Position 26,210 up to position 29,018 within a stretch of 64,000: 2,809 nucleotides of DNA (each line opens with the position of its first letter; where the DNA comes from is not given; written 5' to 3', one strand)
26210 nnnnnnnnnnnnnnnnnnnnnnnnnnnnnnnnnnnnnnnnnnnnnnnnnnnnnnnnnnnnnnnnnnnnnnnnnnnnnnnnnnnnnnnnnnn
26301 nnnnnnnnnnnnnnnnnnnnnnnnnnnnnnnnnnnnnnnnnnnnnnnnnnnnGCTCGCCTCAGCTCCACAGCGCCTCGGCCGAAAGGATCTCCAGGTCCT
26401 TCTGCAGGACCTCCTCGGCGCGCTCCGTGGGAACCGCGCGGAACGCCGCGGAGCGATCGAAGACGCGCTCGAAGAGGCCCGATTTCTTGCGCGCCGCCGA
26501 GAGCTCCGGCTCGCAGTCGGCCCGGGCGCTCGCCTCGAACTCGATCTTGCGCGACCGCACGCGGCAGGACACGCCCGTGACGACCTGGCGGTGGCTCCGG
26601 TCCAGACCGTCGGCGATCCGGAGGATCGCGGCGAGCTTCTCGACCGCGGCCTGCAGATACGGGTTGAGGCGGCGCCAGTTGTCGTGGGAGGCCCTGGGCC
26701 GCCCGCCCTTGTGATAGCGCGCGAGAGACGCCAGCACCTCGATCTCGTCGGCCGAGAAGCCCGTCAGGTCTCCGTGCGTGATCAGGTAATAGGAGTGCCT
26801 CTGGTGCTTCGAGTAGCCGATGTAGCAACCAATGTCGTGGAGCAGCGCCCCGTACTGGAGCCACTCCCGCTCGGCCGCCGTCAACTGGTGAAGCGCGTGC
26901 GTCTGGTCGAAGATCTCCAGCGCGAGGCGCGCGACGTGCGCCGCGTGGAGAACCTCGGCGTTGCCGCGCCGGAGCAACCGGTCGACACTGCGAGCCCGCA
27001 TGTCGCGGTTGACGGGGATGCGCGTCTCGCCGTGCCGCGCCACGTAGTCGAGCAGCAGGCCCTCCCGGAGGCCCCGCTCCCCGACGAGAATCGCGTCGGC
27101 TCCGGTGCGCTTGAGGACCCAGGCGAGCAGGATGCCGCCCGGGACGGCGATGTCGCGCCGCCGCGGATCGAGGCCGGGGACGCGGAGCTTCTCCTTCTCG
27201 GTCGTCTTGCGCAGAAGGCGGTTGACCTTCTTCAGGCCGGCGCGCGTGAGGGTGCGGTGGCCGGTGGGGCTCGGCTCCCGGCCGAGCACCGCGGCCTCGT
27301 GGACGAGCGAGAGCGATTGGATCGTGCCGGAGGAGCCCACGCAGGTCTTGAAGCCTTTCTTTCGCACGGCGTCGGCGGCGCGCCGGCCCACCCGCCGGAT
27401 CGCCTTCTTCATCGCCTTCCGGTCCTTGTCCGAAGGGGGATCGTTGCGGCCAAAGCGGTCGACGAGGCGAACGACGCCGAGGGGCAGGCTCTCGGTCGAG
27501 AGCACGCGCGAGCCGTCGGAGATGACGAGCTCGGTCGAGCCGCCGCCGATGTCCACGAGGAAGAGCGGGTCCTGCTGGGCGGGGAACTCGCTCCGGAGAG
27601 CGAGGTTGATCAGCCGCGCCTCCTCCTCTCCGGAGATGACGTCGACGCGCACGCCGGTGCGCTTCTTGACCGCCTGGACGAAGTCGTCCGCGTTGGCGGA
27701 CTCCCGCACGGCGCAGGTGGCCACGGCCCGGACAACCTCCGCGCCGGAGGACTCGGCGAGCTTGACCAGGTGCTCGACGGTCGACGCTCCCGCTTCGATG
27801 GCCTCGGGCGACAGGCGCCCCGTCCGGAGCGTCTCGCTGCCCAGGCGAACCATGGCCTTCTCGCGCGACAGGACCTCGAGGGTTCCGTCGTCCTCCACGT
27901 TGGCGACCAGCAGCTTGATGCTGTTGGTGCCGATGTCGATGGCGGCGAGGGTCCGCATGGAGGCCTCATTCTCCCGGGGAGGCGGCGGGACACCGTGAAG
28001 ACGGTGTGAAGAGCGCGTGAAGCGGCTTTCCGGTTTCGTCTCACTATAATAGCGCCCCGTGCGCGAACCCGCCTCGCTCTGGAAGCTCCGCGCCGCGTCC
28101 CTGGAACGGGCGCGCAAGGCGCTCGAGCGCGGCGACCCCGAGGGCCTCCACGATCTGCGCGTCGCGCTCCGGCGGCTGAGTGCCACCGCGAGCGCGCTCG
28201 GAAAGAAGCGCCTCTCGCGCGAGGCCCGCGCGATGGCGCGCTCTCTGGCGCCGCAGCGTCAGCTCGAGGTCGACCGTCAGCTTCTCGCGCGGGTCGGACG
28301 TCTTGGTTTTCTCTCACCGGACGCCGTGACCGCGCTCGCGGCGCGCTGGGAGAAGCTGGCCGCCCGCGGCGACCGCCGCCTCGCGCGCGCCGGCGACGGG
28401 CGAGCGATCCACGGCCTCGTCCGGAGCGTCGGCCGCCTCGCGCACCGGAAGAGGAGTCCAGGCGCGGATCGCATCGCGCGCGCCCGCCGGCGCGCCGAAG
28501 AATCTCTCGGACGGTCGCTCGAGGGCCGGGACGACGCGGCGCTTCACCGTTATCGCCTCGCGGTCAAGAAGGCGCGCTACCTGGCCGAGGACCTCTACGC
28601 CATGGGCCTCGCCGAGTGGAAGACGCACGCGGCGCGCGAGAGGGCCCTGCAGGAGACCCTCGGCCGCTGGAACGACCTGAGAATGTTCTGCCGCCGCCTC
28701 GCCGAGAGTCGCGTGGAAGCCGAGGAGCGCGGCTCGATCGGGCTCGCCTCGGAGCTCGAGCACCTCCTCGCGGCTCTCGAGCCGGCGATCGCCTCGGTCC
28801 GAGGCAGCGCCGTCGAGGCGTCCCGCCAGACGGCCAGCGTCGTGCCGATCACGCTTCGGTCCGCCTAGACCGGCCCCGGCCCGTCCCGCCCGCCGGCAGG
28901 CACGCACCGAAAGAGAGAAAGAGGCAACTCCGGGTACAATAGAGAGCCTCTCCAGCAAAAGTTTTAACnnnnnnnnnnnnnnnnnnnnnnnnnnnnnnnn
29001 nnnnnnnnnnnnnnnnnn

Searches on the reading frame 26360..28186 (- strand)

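Call 10: search_protein_families(library=pfam, proteins=[window:26360-28186:-], max_evalue=0.001)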
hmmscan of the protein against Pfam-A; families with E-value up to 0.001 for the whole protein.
window:26360-28186:- (608 aa): 3 families
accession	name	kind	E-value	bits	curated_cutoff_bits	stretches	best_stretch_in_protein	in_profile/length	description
PF02541.22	Ppx-GppA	-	6.6e-64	216.5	27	1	98-385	5-285/285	Ppx/GppA phosphatase family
PF21447.3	Ppx-GppA_III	-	3.6e-31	108.8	27.3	1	397-551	2-155/177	Ppx/GppA phosphatase, domain III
PF01966.28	HD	-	3.4e-06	27.8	22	1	414-530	4-115/116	HD domain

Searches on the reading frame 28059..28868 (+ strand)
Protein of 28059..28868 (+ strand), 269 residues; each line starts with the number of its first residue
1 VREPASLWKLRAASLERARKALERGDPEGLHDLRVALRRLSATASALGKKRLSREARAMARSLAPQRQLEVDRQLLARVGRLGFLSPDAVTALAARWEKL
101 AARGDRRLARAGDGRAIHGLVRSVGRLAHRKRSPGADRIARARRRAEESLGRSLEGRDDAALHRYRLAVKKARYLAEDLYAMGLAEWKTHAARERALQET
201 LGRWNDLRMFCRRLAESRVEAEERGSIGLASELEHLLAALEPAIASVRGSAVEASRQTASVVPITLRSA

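Call 10: search_protein_families(library=pfam, proteins=[window:28059-28868:+], max_evalue=0.001)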
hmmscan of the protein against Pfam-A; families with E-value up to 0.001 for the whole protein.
window:28059-28868:+ (269 aa): 1 family
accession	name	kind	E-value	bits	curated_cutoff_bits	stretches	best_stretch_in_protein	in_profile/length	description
PF05235.19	CHAD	-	5.5e-15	56.4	25.6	1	14-214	9-227/228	CHAD domain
